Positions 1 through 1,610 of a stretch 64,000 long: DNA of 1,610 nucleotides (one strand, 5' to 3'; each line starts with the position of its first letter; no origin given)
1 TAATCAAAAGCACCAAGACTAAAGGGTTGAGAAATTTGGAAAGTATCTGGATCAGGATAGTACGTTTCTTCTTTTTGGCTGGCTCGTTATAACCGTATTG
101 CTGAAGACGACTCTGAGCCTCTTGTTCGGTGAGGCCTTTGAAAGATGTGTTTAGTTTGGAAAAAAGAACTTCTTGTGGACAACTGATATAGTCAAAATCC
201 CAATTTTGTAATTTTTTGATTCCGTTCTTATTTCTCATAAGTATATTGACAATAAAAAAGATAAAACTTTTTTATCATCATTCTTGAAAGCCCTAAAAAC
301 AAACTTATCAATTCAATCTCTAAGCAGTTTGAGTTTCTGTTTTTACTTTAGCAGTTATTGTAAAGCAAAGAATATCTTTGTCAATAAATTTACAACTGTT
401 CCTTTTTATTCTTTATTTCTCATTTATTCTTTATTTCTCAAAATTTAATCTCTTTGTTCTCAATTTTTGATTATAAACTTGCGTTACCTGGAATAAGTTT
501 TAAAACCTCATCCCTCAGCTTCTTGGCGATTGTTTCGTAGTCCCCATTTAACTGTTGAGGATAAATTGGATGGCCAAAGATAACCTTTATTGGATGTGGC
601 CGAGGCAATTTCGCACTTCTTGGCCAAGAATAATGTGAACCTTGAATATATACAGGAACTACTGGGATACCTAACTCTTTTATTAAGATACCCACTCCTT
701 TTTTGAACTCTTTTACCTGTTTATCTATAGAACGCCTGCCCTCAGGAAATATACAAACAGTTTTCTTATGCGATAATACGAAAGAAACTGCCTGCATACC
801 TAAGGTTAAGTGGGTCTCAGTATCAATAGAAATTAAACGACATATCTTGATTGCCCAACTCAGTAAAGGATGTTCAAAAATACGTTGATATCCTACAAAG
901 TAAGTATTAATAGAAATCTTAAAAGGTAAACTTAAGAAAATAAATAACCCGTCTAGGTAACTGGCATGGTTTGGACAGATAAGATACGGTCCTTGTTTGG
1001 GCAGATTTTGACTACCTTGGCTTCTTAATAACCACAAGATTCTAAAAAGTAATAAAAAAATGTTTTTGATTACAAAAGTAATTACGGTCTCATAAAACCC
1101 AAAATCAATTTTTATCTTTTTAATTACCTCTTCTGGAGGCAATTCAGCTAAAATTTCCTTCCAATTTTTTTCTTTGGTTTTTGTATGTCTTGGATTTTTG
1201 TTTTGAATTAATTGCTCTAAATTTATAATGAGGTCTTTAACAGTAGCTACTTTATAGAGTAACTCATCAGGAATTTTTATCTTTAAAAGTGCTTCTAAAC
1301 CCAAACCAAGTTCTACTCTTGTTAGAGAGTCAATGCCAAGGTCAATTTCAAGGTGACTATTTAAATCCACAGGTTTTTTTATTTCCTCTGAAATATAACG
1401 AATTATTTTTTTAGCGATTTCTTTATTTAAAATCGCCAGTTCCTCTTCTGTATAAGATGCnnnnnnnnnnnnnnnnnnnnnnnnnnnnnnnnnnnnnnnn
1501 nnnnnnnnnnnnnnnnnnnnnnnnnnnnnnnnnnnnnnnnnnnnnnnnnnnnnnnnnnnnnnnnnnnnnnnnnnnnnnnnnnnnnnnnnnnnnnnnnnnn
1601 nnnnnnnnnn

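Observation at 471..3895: Self-contained lipid re-acylation module: alpha/beta hydrolase ATGA-coupled to an acyl-AMP ligase–ACP–PlsC triple fusion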

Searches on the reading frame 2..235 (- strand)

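Call 80: search_protein_families(library=pfam, proteins=[window:2-235:-], max_evalue=0.001)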
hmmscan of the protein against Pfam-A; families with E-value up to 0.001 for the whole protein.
window:2-235:- (78 aa): 1 family
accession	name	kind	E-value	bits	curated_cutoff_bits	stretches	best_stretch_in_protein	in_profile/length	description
PF00690.31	Cation_ATPase_N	-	5.5e-17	61.6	20.4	1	20-78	5-64/69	Cation transporter/ATPase, N-terminus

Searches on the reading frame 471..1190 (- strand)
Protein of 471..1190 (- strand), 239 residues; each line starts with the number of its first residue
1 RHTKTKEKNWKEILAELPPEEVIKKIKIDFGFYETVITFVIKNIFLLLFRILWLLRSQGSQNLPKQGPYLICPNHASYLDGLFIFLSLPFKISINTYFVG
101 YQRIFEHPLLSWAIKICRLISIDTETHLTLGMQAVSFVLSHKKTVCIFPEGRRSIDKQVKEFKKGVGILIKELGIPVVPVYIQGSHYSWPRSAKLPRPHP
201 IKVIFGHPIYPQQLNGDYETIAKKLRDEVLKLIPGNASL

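Call 42: search_protein_families(library=ncbifam, proteins=[window:471-1190:-], max_evalue=0.001)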
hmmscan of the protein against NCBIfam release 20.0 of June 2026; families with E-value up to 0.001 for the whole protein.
window:471-1190:- (239 aa): 6 families
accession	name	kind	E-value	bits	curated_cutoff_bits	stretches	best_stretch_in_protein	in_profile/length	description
NF006386.0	PRK08633.1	equivalog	1.5e-28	99.1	1221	1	39-211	413-588/1147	acyl-[ACP]--phospholipid O-acyltransferase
TIGR00530.1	AGP_acyltrn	subfamily_domain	3.3e-18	65.7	102.95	1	58-182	7-129/130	1-acylglycerol-3-phosphate O-acyltransferase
NF005959.0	PRK08043.1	equivalog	2e-15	56.1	886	1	42-188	3-143/719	bifunctional acyl-ACP--phospholipid O-acyltransferase/long-chain-fatty-acid--ACP ligase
NF005291.0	PRK06814.1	equivalog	7.9e-15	53.8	1349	1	31-188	417-569/1140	acyl-[ACP]--phospholipid O-acyltransferase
NF052553.1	LyOrLpactfOlsABRUA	equivalog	0.00046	19.4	300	1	52-164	50-158/263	lyso-ornithine lipid O-acyltransferase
NF010621.0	PRK14014.1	domain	0.00046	19.3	186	1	44-114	66-133/301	acetyltransferase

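Call 69: search_solved_structures(query=window:471-1190:-, max_evalue=1, show_alignments=1)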
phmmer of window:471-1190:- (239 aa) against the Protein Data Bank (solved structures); distinct sequences matched with E-value up to 1: 2.
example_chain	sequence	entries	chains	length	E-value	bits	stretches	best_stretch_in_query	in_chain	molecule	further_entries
5kym_A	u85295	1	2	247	2.1e-13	53.8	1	53-231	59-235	1-acyl-sn-glycerol-3-phosphate acyltransferase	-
7rcj_A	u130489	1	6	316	0.25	14.2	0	132-184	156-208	High-affinity zinc uptake system protein ZnuA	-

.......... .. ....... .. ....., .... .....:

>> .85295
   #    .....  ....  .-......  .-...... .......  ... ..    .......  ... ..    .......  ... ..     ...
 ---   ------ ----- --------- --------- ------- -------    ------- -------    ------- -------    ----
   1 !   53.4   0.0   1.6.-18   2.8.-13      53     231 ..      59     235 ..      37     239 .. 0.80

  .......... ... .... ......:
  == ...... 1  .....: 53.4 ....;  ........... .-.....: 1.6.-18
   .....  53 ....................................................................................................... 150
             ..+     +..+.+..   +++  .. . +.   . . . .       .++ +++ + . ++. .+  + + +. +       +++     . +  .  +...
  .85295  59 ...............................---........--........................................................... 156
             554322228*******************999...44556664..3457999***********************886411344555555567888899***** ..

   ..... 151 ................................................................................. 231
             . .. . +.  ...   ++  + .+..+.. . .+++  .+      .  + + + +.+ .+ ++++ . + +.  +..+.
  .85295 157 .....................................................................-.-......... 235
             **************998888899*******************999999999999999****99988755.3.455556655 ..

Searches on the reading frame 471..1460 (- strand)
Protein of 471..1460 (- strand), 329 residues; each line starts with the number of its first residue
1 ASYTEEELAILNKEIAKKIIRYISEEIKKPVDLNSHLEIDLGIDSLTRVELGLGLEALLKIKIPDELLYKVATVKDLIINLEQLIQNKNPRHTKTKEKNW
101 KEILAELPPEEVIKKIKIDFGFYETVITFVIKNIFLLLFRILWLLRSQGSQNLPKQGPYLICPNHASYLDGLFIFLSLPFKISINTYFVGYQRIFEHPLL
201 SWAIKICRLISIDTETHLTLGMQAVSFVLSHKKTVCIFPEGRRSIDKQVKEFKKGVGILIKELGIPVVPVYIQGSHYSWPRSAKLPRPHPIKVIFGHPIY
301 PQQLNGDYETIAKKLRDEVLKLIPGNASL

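Call 42: search_protein_families(library=ncbifam, proteins=[window:471-1460:-], max_evalue=0.001)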
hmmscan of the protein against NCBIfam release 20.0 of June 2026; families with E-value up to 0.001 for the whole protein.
window:471-1460:- (329 aa): 15 families
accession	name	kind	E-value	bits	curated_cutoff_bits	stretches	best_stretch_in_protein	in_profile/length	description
NF006386.0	PRK08633.1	equivalog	3.9e-28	97.7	1221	1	129-301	413-588/1147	acyl-[ACP]--phospholipid O-acyltransferase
TIGR00530.1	AGP_acyltrn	subfamily_domain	5.9e-18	64.9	102.95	1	148-272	7-129/130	1-acylglycerol-3-phosphate O-acyltransferase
NF005959.0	PRK08043.1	equivalog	4.3e-15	55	886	1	132-278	3-143/719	bifunctional acyl-ACP--phospholipid O-acyltransferase/long-chain-fatty-acid--ACP ligase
NF005291.0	PRK06814.1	equivalog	1.8e-14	52.6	1349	1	122-278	418-569/1140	acyl-[ACP]--phospholipid O-acyltransferase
NF002148.0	PRK00982.1-2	subfamily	2.4e-09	36.9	71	1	14-83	4-76/79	acyl carrier protein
NF040636.1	AcpM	exception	2.1e-07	30.9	146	1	31-92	25-86/93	meromycolate extension acyl carrier protein AcpM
TIGR00517.1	acyl_carrier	equivalog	3e-07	30.2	70.45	1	14-78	3-70/77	acyl carrier protein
NF002151.0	PRK00982.1-5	equivalog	1.6e-06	28.1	92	1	18-82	11-74/78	acyl carrier protein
NF009104.0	PRK12449.1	equivalog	2e-06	27.7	70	1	13-81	4-75/80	acyl carrier protein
NF002149.0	PRK00982.1-3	equivalog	5.4e-06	26.3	106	1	28-78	20-70/78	acyl carrier protein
NF052615.1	orn_lipid_OlsF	equivalog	1.7e-05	23.6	620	1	79-275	2-199/570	bifunctional ornithine lipid synthase OlsF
NF002147.0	PRK00982.1-1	equivalog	4.1e-05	23.3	84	1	28-81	24-77/83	acyl carrier protein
NF002150.0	PRK00982.1-4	subfamily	0.00015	22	66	1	12-78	3-72/80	acyl carrier protein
NF010621.0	PRK14014.1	domain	0.00081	18.5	186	0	134-203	66-132/301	acetyltransferase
NF052553.1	LyOrLpactfOlsABRUA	equivalog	0.00096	18.4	300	0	142-254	50-158/263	lyso-ornithine lipid O-acyltransferase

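Call 51: search_protein_representatives(protein=window:471-1460:-)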
Query: 329 residues. Proteins with E-value up to 0.001 (for the whole library): 18520; up to 1e-10: 4816; up to 1e-30: 299. The best 150 are listed.
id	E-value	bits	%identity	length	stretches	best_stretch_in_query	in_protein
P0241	7.0e-123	426.6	61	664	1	3-323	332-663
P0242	2.4e-103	362.4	55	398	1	4-322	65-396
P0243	5.5e-101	354.6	54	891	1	13-322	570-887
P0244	2.6e-91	322.8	45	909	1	3-324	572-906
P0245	1.4e-90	320.4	49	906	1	5-322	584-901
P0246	1.4e-89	317.1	48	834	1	3-323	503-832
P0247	1.7e-87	310.3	46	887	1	5-322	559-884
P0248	4.5e-86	305.6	50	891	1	7-322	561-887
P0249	8.3e-85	301.5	45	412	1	4-322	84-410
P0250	8.6e-85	301.4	38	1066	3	13-322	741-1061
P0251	5.1e-83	295.6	61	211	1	114-323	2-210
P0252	1.4e-82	294.2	46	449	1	3-322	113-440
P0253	2.5e-81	290.0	49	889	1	14-322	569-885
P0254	3.5e-81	289.5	43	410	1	8-306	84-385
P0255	1.1e-80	287.9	45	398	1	5-321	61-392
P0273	5.0e-69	249.6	35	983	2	17-307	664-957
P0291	1.4e-63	231.7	39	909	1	6-324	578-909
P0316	1.7e-56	208.4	41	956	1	4-305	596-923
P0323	3.1e-55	204.3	42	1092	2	91-301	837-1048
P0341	7.8e-51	189.8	34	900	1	15-323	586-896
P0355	1.4e-45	172.6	31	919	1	19-325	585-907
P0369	2.8e-43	165.0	32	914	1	15-305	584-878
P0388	1.9e-41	159.0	32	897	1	4-322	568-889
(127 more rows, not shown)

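Call 79: list_cluster_members(proteins=[P0244, P0250, P0273, P0291, P0316, P0323, P0341, P0355, P0369, P0388])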
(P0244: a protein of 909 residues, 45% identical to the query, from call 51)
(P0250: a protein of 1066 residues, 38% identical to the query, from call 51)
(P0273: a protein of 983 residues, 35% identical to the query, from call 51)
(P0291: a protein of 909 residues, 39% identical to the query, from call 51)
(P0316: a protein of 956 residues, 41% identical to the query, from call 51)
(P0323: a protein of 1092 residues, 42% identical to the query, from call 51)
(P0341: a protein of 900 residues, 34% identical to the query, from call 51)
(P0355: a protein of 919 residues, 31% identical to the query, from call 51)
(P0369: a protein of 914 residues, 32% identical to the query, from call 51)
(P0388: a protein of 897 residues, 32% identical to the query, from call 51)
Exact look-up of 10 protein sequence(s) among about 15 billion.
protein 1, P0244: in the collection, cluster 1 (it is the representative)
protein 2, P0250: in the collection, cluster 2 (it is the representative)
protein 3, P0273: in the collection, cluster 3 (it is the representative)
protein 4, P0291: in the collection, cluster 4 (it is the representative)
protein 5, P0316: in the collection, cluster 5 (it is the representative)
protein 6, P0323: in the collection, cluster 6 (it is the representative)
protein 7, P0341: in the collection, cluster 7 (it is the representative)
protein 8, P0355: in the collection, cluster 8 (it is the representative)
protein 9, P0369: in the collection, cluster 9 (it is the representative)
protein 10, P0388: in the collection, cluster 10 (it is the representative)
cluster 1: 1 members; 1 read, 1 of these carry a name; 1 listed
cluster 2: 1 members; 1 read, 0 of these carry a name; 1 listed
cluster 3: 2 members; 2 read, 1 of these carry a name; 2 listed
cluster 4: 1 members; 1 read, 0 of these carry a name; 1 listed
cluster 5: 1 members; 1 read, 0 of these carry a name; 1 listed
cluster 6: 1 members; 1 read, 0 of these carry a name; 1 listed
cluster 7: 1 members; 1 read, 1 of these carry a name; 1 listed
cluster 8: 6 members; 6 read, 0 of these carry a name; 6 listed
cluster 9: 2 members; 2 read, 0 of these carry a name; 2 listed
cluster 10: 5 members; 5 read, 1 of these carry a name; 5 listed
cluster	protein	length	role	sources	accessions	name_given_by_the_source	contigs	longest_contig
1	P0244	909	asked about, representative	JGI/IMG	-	long-chain acyl-CoA synthetase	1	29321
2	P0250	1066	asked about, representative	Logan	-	-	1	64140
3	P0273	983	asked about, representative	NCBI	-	-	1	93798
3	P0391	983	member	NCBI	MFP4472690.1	MAG: AMP-binding protein [Candidatus Omnitrophota bacterium]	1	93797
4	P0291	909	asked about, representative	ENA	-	-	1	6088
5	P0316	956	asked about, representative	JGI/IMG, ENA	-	-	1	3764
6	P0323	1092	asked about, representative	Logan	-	-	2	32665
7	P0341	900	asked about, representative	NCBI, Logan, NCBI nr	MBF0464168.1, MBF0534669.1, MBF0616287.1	MAG: AMP-binding protein [Nitrospirae bacterium] | AMP-binding protein [Nitrospirota bacterium]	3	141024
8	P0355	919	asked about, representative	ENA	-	-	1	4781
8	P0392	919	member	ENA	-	-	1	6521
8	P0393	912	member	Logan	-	-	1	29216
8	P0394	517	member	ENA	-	-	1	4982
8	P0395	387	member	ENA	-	-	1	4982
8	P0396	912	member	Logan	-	-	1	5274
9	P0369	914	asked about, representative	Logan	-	-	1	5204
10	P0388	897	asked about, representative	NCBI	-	-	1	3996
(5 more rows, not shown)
